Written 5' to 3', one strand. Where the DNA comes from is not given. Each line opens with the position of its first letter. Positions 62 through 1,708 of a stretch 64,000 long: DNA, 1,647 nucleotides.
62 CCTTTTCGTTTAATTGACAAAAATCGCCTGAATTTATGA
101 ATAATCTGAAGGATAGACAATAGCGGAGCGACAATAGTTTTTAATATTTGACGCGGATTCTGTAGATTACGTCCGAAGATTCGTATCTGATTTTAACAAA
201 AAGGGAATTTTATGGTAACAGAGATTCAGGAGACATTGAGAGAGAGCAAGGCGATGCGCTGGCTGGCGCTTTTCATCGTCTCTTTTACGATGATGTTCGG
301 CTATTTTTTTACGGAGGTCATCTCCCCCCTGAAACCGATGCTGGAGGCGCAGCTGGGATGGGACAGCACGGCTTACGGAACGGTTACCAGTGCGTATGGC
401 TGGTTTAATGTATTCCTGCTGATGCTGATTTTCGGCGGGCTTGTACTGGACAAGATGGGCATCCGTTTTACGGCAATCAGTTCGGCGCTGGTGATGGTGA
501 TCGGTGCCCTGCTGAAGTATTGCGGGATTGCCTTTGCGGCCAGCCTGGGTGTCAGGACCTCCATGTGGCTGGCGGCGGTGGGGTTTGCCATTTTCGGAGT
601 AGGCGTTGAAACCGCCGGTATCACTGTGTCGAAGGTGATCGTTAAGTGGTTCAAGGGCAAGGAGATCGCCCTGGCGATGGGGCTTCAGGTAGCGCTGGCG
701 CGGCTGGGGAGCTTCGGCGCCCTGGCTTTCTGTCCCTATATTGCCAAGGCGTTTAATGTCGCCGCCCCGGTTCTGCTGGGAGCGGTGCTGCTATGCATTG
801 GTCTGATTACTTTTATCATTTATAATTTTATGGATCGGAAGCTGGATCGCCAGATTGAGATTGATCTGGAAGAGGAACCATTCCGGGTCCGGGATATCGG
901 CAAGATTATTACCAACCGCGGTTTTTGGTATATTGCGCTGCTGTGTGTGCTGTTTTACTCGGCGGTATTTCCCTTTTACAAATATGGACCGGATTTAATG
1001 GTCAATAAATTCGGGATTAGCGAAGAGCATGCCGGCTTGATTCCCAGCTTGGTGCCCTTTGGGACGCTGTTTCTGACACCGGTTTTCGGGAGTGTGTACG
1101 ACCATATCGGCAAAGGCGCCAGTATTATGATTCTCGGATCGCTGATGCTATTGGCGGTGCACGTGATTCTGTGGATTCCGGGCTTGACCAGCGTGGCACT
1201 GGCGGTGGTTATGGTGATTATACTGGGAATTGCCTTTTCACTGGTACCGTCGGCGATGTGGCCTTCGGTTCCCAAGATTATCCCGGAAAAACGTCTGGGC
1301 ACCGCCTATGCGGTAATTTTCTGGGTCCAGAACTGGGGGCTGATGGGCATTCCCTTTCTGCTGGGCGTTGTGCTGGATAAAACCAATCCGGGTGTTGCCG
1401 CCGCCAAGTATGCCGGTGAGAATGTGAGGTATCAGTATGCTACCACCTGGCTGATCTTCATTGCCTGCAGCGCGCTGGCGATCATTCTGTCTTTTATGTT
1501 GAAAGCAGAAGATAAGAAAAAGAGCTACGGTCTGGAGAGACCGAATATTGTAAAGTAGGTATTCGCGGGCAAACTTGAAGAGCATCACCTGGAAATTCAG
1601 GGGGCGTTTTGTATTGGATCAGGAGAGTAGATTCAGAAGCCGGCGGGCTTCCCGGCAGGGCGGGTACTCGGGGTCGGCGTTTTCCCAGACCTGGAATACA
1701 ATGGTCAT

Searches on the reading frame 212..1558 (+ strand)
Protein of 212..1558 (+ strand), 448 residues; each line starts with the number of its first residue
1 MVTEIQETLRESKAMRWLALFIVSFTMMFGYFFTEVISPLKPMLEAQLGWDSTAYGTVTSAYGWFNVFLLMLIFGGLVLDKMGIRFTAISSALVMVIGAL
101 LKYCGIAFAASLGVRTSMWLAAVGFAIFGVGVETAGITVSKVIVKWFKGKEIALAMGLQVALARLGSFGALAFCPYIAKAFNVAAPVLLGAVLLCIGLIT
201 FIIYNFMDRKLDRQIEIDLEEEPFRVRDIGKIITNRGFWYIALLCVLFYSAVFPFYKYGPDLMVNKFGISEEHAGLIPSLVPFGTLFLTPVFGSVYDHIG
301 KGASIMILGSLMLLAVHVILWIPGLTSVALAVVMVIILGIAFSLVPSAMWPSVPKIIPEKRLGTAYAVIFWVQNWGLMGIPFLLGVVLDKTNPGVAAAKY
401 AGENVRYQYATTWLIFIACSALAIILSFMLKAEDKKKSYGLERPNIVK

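Call 8: search_protein_families(library=ncbifam, proteins=[window:212-1558:+])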
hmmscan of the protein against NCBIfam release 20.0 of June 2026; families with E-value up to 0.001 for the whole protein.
window:212-1558:+ (448 aa): 3 families
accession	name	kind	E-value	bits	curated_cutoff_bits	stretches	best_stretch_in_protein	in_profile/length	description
TIGR00893.1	2A0114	subfamily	8.3e-12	44.7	395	1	37-392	13-375/399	D-galactonate transporter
NF049980.1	SfMCT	equivalog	8.4e-12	44.4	320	1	19-392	7-366/378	L-lactate MFS transporter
NF007077.0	PRK09528.1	subfamily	0.00039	19.1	429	1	232-316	7-91/421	galactoside permease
